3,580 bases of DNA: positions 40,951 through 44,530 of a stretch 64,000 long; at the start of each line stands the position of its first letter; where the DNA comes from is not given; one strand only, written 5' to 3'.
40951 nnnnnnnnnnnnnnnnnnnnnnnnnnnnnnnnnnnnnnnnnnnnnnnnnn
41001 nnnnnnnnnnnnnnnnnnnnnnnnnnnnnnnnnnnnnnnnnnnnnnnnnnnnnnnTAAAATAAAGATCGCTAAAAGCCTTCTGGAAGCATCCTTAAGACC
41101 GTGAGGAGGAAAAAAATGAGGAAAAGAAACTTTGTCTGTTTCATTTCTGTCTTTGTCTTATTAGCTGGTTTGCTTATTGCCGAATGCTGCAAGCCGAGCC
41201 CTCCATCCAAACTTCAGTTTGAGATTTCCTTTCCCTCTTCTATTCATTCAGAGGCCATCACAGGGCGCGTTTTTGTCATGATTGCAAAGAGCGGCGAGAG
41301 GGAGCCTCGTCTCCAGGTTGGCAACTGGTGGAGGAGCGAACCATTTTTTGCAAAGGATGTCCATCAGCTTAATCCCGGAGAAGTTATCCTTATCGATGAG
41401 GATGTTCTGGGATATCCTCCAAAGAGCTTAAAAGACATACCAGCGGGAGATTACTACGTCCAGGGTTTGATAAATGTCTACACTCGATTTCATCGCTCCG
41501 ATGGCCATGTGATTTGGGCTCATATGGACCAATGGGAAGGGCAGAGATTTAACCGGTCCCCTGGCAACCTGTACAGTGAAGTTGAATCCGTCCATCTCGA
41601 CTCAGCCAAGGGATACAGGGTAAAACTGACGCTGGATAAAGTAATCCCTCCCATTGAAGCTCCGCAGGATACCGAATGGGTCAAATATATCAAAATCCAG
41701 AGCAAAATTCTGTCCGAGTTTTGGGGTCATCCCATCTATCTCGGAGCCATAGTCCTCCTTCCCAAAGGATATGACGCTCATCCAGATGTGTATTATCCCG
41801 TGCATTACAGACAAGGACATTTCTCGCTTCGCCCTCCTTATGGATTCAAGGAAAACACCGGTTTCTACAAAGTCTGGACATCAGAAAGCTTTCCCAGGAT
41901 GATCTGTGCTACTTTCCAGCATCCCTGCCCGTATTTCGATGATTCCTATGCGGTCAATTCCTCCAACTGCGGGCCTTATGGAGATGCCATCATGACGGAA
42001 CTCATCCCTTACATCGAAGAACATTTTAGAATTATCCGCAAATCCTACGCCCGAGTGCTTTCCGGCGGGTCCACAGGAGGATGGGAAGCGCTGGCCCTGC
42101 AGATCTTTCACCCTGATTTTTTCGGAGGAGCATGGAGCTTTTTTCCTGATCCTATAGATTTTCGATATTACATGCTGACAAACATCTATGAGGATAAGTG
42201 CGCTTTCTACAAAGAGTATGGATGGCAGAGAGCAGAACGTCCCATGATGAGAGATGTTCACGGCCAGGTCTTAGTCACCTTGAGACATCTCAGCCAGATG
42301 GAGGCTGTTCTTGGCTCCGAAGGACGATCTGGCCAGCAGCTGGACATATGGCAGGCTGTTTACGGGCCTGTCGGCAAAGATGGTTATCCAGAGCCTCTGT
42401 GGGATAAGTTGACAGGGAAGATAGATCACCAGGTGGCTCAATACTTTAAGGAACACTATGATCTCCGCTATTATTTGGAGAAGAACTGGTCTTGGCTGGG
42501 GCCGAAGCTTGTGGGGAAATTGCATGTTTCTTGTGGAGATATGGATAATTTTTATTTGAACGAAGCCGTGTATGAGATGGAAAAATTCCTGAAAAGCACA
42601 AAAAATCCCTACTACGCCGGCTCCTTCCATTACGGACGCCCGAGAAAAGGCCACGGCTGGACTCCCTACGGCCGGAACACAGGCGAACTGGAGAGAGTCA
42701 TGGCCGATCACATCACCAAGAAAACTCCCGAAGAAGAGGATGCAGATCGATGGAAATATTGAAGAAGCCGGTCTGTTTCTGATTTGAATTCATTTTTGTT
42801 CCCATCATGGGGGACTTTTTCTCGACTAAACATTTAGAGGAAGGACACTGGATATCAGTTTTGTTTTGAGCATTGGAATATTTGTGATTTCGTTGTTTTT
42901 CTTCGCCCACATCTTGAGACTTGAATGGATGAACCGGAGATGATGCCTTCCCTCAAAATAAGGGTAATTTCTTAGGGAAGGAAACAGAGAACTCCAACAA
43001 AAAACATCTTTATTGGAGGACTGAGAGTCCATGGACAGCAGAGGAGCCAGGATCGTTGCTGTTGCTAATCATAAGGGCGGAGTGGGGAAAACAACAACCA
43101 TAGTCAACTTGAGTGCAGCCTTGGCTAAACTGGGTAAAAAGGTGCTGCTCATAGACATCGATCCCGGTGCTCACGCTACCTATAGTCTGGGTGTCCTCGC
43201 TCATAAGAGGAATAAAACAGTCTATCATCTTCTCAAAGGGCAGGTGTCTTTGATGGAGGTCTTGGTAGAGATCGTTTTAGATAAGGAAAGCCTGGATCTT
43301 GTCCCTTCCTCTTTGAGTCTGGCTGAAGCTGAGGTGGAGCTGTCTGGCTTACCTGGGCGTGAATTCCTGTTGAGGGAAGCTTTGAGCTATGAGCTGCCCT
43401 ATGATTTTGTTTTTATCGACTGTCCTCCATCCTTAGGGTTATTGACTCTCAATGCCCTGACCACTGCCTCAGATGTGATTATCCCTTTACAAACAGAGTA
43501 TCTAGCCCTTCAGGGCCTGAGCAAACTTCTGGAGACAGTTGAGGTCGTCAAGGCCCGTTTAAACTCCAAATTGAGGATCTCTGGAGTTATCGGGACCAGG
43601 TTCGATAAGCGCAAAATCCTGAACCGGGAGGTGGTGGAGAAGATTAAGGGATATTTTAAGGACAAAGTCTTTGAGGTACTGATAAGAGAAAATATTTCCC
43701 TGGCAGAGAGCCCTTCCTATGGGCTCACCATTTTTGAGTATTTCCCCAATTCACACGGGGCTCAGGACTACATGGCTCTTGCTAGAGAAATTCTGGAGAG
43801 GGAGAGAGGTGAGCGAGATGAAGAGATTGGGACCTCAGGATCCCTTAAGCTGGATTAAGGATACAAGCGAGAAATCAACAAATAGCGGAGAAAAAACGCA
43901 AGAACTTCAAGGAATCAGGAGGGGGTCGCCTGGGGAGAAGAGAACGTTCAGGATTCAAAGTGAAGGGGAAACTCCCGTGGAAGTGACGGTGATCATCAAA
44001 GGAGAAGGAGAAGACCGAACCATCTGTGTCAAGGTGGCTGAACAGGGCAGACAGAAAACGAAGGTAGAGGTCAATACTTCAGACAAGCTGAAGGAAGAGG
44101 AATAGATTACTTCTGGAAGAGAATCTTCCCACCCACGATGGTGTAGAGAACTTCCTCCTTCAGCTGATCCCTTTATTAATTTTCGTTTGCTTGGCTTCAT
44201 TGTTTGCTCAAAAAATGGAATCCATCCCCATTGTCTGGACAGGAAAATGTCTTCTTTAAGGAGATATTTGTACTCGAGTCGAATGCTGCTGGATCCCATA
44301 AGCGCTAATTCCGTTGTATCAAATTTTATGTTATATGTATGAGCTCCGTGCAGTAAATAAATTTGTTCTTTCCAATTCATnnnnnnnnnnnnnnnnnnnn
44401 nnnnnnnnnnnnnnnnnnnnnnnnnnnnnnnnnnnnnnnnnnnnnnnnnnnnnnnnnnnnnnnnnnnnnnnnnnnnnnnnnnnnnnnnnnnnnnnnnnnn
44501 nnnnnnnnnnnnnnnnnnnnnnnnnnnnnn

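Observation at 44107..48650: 47-nt near-perfect direct repeats bracket a 4.45-kb segment carrying a beta-lactamase-fold gene and an orphan FtsX permease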

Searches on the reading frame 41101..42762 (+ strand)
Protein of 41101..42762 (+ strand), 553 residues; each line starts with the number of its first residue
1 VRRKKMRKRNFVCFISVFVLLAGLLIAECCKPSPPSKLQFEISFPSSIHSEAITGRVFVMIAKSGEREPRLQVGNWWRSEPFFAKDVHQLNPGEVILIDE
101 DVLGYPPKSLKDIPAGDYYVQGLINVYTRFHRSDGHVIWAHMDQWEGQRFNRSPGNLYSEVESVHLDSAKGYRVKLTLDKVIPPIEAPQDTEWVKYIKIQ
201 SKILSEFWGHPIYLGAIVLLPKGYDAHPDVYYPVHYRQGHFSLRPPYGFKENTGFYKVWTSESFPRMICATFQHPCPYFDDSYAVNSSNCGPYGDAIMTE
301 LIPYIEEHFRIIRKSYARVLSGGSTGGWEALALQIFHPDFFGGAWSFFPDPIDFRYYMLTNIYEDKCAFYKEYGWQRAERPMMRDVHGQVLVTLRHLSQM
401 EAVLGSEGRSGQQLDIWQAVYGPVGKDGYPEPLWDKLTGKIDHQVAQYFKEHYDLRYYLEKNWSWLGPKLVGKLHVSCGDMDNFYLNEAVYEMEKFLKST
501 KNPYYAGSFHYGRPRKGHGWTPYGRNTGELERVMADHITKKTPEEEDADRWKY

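Call 7: search_protein_families(library=pfam, proteins=[window:41101-42762:+])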
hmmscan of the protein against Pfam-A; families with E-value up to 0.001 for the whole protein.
window:41101-42762:+ (553 aa): 1 family
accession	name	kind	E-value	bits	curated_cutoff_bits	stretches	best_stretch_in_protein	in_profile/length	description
PF00756.26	Esterase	-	2.8e-07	31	22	1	217-347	11-146/251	Putative esterase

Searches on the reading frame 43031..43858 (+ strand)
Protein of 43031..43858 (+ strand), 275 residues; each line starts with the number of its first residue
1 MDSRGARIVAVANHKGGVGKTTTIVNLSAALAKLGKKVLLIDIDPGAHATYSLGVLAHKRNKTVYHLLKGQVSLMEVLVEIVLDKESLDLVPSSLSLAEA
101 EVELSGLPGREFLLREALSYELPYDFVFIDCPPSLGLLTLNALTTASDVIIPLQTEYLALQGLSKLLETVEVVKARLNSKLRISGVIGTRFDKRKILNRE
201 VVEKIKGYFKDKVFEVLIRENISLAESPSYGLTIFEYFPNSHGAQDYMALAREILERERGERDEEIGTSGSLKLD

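Call 7: search_protein_families(library=pfam, proteins=[window:43031-43858:+])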
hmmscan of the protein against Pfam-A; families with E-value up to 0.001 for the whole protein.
window:43031-43858:+ (275 aa): 9 families
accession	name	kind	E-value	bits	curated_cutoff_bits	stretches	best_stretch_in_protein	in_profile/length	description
PF13614.12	AAA_31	-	1.3e-57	195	27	1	7-183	2-177/177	AAA domain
PF01656.29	CbiA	-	1.3e-26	93.5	25.4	1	9-234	1-125/125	CobQ/CobB/MinD/ParA nucleotide binding domain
PF00142.24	Fer4_NifH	-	4.9e-17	62.7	25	1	14-263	7-253/271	4Fe-4S iron sulfur cluster binding proteins, NifH/frxC family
PF09140.17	MipZ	-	1.6e-10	41.2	20.7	1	8-166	2-142/262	ATPase MipZ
PF10609.15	ParA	-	2.8e-10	40.5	27.1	1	7-44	4-41/246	NUBPL iron-transfer P-loop NTPase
PF06564.18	CBP_BcsQ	-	1.1e-09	38.6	21.3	1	8-252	3-231/234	Cellulose biosynthesis protein BcsQ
PF02374.21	ArsA_ATPase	-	1e-06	28.7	24.3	1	14-55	8-49/305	Anion-transporting ATPase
PF07015.17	VirC1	-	0.00031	20.6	24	1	8-44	3-39/231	VirC1 protein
PF00448.28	SRP54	-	0.00075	19.6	22.7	0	17-66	11-61/196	SRP54-type protein, GTPase domain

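Call 14: find_encoding_contigs(protein=window:43031-43858:+, flank=10000, max_places=10)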
Protein window:43031-43858:+ (275 aa): 1 contig read that carries it; 1 place shown.
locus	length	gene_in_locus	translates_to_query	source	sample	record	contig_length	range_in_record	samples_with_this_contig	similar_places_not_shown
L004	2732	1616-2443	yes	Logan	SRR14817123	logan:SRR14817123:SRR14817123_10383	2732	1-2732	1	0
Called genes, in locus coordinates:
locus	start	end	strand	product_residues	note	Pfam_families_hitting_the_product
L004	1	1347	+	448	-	?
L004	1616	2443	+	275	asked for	PF00142:Fer4_NifH, PF01656:CbiA, PF02374:ArsA_ATPase (weak), PF06564:CBP_BcsQ, PF09140:MipZ, PF10609:ParA, PF13614:AAA_31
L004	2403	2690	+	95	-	-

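Call 27: search_protein_families(library=ncbifam, proteins=[window:43031-43858:+], max_evalue=0.001)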
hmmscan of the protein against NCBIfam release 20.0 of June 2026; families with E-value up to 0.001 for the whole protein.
window:43031-43858:+ (275 aa): 29 families (the best 25 are shown)
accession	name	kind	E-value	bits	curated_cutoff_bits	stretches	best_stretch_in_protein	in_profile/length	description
NF041546.1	ParA_partition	equivalog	1.1e-29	103.4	180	2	101-253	55-203/203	ParA family partition ATPase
TIGR03453.1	partition_RepA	equivalog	3.7e-27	95.1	348.45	1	7-236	105-352/387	plasmid partitioning protein RepA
TIGR01969.1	minD_arch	subfamily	3.2e-24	85.5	201.75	1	7-258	1-234/251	cell division ATPase MinD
NF041283.1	PrgP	equivalog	3.5e-22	79.1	400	1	6-237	2-241/297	ParA superfamily DNA segregation protein PrgP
NF010443.0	PRK13869.1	subfamily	7.2e-21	74.4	446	1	6-214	121-347/405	plasmid-partitioning protein RepA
TIGR01968.1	minD_bact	equivalog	1.1e-17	64.2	212.9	1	6-199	1-186/261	septum site-determining protein MinD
TIGR03371.1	cellulose_yhjQ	equivalog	2.2e-17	63.4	157.85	1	8-252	3-239/246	cellulose biosynthesis protein BcsQ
TIGR01287.1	nifH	equivalog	1.9e-16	60.2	394.35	2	14-73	7-64/275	nitrogenase iron protein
NF033200.1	F430_CfbC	exception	1.1e-14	54.4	402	2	14-73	7-64/260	Ni-sirohydrochlorin a,c-diamide reductive cyclase ATP-dependent reductase subunit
NF009701.0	PRK13230.1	subfamily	3.5e-14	52.5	350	1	14-71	8-63/291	nitrogenase reductase-like protein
TIGR01281.1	DPOR_bchL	equivalog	4.3e-14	52.5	345.15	1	14-54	7-47/268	ferredoxin:protochlorophyllide reductase (ATP-dependent) iron-sulfur ATP-binding protein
NF010259.0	PRK13705.1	equivalog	3e-12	46.2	725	1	7-158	107-269/388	plasmid-partitioning protein SopA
NF009702.0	PRK13231.1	equivalog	8.6e-11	41.5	427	1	14-70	9-61/264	nitrogenase reductase-like protein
NF008079.0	PRK10818.1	equivalog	7.1e-10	38.7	508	1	6-166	2-156/270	septum site-determining protein MinD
NF047398.1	AAA_KGGVGR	domain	2.5e-09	37.8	90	1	7-85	3-72/190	KGGVGR-motif variant AAA ATPase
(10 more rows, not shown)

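Call 61: search_protein_families(library=phrogs, proteins=[window:43031-43858:+], max_evalue=0.01)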
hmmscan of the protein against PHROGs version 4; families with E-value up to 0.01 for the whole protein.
window:43031-43858:+ (275 aa): 2 families
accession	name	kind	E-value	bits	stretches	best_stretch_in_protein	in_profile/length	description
phrog_164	-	DNA, RNA and nucleotide metabolism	7.5e-62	211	1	5-267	223-482/500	ParA-like partition protein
phrog_19408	-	unknown function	0.0024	17.2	1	15-137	535-649/721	-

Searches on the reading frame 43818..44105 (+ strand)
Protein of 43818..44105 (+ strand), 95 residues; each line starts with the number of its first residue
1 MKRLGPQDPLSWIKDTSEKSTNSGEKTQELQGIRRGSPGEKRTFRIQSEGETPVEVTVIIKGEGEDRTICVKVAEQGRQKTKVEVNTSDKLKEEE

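Call 16: search_protein_families(library=pfam, proteins=[window:43818-44105:+])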
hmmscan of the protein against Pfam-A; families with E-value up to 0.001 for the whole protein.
window:43818-44105:+ (95 aa): 0 families

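Call 27: search_protein_families(library=ncbifam, proteins=[window:43818-44105:+], max_evalue=0.001)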
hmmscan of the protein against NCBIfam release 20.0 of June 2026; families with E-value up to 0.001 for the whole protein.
window:43818-44105:+ (95 aa): 0 families

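Call 61: search_protein_families(library=phrogs, proteins=[window:43818-44105:+], max_evalue=0.01)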
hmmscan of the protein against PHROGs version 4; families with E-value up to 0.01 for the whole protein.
window:43818-44105:+ (95 aa): 0 families

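Call 63: find_encoding_contigs(protein=window:43818-44105:+, flank=6000, max_places=10)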
Protein window:43818-44105:+ (95 aa): 1 contig read that carries it; 1 place shown.
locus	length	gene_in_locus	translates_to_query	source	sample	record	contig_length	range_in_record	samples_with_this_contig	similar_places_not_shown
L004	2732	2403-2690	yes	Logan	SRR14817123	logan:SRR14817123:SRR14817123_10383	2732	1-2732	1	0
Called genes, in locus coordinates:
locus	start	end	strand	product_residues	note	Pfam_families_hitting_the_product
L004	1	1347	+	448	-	?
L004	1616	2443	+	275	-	PF00142:Fer4_NifH, PF01656:CbiA, PF02374:ArsA_ATPase (weak), PF06564:CBP_BcsQ, PF09140:MipZ, PF10609:ParA, PF13614:AAA_31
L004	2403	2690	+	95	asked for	-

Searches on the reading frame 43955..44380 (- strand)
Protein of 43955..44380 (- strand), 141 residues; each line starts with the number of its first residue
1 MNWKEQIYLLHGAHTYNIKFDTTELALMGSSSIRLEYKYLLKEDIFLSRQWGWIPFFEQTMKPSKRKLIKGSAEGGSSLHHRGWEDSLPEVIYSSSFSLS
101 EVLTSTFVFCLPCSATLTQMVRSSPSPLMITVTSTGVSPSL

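Call 7: search_protein_families(library=pfam, proteins=[window:43955-44380:-])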
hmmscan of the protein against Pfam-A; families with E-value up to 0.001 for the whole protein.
window:43955-44380:- (141 aa): 0 families
